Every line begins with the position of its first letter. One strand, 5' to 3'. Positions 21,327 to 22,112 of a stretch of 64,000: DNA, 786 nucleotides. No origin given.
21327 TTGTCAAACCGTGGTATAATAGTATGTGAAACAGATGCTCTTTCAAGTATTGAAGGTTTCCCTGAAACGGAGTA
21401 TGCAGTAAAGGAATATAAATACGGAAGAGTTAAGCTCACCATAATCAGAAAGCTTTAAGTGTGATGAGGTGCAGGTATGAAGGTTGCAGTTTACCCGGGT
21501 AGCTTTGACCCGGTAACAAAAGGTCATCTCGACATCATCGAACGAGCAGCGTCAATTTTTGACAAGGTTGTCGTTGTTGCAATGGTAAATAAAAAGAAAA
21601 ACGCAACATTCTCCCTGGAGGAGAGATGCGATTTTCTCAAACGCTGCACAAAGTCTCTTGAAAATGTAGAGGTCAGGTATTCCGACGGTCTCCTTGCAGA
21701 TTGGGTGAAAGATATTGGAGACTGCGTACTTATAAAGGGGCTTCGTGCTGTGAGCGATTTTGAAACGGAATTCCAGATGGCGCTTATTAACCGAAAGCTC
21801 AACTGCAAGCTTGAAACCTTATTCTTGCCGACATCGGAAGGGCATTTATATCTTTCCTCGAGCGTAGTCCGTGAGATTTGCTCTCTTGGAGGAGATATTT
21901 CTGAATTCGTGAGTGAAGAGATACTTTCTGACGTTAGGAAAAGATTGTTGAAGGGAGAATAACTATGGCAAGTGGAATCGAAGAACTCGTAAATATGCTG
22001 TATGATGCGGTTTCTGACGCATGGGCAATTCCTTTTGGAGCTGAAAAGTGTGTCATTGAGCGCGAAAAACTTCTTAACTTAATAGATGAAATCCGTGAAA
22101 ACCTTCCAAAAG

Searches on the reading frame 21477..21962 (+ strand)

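Call 45: search_protein_families(library=pfam, proteins=[window:21477-21962:+], max_evalue=0.01)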
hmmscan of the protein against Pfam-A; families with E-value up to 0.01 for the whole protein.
window:21477-21962:+ (161 aa): 2 families
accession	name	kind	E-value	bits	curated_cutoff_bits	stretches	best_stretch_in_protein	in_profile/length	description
PF01467.32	CTP_transf_like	-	8.9e-25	87.9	21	1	5-133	1-132/133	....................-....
PF08218.17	Citrate_ly_lig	-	8.5e-07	29.3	20.9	1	11-108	9-102/182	Citrate lyase ligase C-terminal domain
